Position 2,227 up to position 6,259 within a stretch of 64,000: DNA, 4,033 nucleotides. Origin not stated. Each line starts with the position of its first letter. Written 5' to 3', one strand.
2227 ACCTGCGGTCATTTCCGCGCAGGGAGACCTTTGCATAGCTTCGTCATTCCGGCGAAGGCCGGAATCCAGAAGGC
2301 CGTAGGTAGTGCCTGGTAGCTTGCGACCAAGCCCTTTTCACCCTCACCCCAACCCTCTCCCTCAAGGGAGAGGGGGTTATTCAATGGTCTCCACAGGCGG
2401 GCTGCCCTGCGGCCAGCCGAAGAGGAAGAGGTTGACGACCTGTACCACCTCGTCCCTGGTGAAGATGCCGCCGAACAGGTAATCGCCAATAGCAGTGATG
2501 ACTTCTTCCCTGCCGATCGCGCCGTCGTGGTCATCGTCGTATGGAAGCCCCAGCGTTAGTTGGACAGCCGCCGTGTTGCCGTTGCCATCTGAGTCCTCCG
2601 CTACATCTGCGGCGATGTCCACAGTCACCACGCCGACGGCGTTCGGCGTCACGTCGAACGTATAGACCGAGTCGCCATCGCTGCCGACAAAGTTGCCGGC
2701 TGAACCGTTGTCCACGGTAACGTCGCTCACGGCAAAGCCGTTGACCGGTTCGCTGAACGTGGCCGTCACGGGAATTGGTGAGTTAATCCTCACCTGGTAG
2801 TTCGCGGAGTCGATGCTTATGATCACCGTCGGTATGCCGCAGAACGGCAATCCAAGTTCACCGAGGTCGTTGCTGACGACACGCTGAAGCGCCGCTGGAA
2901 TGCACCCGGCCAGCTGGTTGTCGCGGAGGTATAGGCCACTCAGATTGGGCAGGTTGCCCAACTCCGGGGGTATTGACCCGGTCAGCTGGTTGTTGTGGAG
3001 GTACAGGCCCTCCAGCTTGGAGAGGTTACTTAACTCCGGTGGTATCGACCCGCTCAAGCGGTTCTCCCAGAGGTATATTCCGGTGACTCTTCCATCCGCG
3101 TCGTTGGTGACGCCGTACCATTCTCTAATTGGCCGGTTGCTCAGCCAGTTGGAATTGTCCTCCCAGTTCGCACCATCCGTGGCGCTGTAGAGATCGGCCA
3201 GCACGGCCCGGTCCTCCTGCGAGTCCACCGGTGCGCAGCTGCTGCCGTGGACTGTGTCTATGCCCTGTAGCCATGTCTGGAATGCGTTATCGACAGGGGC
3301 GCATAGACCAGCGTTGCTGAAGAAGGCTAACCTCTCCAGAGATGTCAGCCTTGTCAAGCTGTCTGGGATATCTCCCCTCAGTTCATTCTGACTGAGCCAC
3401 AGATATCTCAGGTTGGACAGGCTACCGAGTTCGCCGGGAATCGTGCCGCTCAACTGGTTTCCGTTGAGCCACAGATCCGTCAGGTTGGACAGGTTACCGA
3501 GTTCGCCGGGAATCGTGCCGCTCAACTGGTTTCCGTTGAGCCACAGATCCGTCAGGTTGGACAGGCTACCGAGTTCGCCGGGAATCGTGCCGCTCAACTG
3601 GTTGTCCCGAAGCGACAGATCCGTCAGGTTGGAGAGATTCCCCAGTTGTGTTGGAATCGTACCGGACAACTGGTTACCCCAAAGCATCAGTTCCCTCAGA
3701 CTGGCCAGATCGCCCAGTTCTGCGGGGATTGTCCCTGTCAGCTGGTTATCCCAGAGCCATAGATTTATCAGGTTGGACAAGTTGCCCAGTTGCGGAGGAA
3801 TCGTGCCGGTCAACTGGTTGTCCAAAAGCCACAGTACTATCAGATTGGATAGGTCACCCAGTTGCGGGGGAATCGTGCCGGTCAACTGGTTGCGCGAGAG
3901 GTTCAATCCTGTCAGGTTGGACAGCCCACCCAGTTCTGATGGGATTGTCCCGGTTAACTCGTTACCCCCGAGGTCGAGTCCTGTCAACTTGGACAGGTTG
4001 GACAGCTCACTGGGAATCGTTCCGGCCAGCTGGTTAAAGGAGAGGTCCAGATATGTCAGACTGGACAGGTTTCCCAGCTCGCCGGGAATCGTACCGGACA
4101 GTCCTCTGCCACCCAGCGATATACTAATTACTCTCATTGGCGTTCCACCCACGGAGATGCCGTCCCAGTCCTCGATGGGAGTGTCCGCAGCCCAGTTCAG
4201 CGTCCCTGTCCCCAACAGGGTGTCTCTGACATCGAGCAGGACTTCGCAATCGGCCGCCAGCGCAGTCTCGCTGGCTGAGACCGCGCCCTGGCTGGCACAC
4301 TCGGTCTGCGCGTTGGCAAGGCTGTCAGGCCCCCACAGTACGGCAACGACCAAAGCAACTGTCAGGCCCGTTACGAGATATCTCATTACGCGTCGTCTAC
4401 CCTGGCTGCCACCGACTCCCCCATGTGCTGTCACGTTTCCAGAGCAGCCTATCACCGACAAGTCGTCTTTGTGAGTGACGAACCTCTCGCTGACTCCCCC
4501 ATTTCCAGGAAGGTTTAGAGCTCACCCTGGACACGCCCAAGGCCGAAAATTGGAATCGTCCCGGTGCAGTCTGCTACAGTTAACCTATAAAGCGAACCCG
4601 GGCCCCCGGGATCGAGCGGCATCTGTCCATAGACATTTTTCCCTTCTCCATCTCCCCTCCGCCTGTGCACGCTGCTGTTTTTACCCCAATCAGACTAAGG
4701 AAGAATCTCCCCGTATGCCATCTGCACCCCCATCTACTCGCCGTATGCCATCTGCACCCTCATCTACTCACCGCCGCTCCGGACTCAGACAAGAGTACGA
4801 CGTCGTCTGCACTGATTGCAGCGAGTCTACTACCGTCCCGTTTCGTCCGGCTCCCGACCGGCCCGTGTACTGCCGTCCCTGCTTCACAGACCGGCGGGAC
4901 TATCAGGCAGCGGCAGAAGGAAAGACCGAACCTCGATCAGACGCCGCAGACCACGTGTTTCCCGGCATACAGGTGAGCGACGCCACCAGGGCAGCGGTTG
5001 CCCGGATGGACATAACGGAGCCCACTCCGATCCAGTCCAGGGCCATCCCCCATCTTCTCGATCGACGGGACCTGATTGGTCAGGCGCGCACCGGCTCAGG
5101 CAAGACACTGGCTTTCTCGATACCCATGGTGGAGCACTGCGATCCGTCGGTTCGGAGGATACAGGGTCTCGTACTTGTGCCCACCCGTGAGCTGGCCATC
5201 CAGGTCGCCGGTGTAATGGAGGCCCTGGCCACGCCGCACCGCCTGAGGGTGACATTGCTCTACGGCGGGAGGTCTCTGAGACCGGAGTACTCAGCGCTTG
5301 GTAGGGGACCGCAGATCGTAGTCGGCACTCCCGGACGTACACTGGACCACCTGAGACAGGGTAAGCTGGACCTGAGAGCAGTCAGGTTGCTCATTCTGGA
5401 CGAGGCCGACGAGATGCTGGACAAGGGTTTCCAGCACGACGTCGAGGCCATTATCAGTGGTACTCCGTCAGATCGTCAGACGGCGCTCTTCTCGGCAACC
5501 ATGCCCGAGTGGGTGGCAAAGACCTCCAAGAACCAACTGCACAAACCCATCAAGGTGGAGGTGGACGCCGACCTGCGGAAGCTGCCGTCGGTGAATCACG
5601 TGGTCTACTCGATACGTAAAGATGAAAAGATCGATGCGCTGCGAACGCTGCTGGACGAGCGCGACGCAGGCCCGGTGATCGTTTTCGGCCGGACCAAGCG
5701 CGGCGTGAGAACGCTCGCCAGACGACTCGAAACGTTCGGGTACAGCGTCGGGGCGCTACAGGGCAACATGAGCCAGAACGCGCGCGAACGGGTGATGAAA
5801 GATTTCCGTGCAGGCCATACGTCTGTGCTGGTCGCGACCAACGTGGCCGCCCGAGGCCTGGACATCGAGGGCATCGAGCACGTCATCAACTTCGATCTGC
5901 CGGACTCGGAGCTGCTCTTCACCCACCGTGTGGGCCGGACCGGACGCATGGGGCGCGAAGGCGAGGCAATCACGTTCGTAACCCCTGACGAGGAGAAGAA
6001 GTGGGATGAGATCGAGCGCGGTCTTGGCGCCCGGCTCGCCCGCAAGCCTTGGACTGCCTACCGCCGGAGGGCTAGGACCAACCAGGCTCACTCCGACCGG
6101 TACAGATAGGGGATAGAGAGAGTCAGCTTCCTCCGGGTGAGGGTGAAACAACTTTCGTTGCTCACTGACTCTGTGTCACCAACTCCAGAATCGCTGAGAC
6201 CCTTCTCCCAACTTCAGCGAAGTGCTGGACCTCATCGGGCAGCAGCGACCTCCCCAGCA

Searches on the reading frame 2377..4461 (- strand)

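Call 46: search_protein_families(library=pfam, proteins=[window:2377-4461:-], max_evalue=0.0001)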
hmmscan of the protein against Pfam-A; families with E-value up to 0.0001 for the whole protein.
window:2377-4461:- (694 aa): 6 families
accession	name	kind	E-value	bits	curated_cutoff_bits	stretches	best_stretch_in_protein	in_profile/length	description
PF00560.39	LRR_1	-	5.4e-46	145.1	20.6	0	134-156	1-23/23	Leucine Rich Repeat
PF12799.13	LRR_4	-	5.9e-38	128.5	27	7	326-366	2-40/44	Leucine Rich repeats (2 copies)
PF13855.12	LRR_8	-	2.7e-30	104.3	27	5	134-193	2-61/61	Leucine rich repeat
PF23598.1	LRR_14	-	2.5e-24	86.1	40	2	247-386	41-180/353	Leucine-rich repeat region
PF19078.6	Big_12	-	7.2e-14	52.3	27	1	544-632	5-95/102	Bacterial Ig-like domain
PF25019.1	LRR_R13L1-DRL21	-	3.5e-06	27.4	27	0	473-513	84-125/127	R13L1/DRL21 LRRs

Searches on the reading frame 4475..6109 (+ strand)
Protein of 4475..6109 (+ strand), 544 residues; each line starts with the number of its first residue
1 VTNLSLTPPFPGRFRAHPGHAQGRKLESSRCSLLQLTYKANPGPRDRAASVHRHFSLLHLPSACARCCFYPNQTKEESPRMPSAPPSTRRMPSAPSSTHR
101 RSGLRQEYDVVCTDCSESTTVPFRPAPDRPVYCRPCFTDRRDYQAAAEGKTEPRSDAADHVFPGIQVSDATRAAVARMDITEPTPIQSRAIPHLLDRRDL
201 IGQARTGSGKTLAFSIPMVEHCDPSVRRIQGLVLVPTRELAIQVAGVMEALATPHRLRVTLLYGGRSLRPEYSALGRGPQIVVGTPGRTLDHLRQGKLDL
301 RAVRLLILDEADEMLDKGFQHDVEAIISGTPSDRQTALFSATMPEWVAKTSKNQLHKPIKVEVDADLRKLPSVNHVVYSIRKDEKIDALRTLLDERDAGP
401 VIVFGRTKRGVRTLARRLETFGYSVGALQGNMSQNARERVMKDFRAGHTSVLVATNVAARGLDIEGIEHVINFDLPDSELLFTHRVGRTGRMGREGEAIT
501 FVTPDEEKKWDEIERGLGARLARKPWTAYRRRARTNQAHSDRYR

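Call 46: search_protein_families(library=pfam, proteins=[window:4475-6109:+], max_evalue=0.0001)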
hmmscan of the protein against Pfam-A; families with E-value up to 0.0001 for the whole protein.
window:4475-6109:+ (544 aa): 3 families
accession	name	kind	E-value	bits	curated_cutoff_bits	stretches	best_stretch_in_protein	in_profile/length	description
PF00270.35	DEAD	-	9.4e-49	165.8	26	1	184-348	1-165/167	DEAD/DEAH box helicase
PF00271.37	Helicase_C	-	5.3e-30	104.4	23.5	1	384-493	1-110/110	Helicase conserved C-terminal domain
PF23477.1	zf_Tbcl_2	-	3.3e-13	49.5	27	1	105-141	1-37/37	Probable treble clef zinc finger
